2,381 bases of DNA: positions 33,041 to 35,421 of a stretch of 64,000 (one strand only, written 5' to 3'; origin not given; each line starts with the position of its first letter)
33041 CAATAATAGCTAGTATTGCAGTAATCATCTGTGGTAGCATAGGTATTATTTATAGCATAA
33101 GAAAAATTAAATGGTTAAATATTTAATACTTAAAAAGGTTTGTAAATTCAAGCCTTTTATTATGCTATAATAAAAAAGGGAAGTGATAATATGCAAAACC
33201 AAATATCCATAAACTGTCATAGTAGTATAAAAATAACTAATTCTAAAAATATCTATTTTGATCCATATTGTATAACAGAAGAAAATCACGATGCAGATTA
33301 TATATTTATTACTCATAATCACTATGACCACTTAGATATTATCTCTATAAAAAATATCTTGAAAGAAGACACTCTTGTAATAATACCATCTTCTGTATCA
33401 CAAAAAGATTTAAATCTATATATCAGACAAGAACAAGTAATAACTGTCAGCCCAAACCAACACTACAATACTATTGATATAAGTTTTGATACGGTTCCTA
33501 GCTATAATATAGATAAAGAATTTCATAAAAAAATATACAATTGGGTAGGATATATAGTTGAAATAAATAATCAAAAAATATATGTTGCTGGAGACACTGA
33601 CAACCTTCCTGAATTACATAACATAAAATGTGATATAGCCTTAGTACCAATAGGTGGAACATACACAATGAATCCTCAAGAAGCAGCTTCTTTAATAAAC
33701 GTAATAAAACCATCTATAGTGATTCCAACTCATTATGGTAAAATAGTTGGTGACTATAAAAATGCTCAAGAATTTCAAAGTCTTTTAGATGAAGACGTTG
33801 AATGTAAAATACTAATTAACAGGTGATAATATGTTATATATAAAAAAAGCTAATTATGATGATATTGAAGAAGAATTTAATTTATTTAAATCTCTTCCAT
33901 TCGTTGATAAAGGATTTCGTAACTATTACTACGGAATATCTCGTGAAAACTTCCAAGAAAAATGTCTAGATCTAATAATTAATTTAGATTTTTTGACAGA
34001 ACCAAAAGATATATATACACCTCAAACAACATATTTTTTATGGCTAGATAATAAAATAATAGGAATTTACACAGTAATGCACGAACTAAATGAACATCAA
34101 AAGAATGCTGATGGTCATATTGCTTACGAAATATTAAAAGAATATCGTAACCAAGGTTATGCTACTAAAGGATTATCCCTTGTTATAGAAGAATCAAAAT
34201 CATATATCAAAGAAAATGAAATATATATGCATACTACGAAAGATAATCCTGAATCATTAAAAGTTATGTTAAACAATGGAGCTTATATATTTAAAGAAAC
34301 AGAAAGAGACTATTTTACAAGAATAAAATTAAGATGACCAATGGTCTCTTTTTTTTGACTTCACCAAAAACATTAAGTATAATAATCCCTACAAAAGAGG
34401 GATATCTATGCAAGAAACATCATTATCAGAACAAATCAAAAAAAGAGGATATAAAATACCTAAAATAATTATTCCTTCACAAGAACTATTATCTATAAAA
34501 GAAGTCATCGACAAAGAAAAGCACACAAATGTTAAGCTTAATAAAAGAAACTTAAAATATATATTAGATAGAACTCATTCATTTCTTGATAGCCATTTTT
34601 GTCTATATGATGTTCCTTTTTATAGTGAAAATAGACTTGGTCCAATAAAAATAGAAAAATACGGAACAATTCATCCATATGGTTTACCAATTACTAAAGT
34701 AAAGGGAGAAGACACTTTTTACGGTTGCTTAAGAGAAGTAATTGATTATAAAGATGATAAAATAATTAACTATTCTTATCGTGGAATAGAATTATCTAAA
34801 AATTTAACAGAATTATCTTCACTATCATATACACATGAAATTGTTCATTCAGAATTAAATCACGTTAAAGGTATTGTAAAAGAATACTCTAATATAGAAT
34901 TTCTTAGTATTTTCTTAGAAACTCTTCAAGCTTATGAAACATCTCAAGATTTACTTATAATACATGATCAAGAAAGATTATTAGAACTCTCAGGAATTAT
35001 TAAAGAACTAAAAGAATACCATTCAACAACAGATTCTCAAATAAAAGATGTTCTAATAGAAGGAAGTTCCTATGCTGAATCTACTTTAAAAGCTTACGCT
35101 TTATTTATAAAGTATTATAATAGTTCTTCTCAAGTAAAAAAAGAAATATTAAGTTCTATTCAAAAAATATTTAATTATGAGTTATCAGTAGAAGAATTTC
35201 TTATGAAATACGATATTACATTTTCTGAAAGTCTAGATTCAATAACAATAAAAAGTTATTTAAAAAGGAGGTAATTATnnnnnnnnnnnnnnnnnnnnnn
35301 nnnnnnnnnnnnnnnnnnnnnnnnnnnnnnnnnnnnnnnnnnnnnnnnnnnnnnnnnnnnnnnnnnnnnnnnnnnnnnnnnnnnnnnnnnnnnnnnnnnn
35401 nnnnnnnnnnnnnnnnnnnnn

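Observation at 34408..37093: Three tandem, diverged paralogues of an unrecognised cytoplasmic HExxH protein family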

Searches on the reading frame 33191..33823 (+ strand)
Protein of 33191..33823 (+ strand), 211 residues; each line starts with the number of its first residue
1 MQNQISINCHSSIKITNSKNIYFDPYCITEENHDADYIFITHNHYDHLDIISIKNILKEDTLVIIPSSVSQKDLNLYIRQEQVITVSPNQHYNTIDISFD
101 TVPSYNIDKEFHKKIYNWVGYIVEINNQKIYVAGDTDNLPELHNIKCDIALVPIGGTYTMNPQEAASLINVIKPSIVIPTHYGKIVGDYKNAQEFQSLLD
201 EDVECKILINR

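Call 13: search_protein_families(library=pfam, proteins=[window:33191-33823:+], max_evalue=0.01)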
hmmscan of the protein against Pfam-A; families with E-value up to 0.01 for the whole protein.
window:33191-33823:+ (211 aa): 3 families
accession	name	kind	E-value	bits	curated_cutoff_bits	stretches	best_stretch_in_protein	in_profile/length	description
PF13483.12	Lactamase_B_3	-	1.2e-19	71.3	24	1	10-181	7-160/160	Beta-lactamase superfamily domain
PF12706.13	Lactamase_B_2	-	9.4e-18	65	27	1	24-182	20-200/200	Beta-lactamase superfamily domain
PF00753.33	Lactamase_B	-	0.0032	17.9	22.7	0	35-47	44-56/196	Metallo-beta-lactamase superfamily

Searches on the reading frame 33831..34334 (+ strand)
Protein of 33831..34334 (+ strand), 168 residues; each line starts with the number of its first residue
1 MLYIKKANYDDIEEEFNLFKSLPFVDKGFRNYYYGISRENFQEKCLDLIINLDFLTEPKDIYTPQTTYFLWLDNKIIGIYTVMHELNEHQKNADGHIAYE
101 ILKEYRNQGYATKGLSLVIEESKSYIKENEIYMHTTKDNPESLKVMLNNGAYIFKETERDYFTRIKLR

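Call 13: search_protein_families(library=pfam, proteins=[window:33831-34334:+], max_evalue=0.01)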
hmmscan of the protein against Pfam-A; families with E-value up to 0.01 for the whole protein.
window:33831-34334:+ (168 aa): 2 families
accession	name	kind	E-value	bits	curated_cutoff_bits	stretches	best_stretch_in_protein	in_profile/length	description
PF00583.31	Acetyltransf_1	-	8.4e-08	32.9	20.7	1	40-145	15-110/116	Acetyltransferase (GNAT) family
PF13302.13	Acetyltransf_3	-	9.2e-08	33.3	25.4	1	73-151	62-137/138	Acetyltransferase (GNAT) domain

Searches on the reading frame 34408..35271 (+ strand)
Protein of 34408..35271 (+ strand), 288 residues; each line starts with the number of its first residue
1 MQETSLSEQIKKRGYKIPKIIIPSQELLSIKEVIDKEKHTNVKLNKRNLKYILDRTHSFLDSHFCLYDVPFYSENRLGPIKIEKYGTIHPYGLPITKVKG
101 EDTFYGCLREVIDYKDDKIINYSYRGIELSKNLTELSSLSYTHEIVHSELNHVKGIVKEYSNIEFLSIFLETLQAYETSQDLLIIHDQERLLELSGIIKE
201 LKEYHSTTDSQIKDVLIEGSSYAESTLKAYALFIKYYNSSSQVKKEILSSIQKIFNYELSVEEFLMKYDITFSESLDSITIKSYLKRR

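Call 3: search_protein_families(library=pfam, proteins=[window:34408-35271:+], max_evalue=10)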
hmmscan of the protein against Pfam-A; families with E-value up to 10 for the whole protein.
window:34408-35271:+ (288 aa): 0 families

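Call 4: search_protein_families(library=ncbifam, proteins=[window:34408-35271:+], max_evalue=10)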
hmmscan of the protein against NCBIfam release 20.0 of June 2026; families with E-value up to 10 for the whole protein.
window:34408-35271:+ (288 aa): 1 family
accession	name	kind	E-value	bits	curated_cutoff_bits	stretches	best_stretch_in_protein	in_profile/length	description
NF049958.1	Cas10_III-i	exception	0.0028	17.1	175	1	164-266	123-217/295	type III-I CRISPR-associated protein Cas10i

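Call 6: search_protein_families(library=padloc, proteins=[window:34408-35271:+], max_evalue=10)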
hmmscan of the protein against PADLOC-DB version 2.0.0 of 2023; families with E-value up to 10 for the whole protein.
window:34408-35271:+ (288 aa): 0 families

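Call 7: search_protein_families(library=phrogs, proteins=[window:34408-35271:+], max_evalue=10)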
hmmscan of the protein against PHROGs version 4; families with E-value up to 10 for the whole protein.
window:34408-35271:+ (288 aa): 0 families

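Call 8: search_solved_structures(query=A1, max_evalue=10)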
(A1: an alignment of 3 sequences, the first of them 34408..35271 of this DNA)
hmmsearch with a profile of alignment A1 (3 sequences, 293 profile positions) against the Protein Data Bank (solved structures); distinct sequences matched with E-value up to 10: 2.
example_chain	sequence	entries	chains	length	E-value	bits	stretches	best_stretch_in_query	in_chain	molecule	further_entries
2rck_A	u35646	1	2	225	0.16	14.6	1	51-150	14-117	Juvenile hormone binding protein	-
3ilx_A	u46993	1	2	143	0.24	14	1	210-266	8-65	First ORF in transposon ISC1904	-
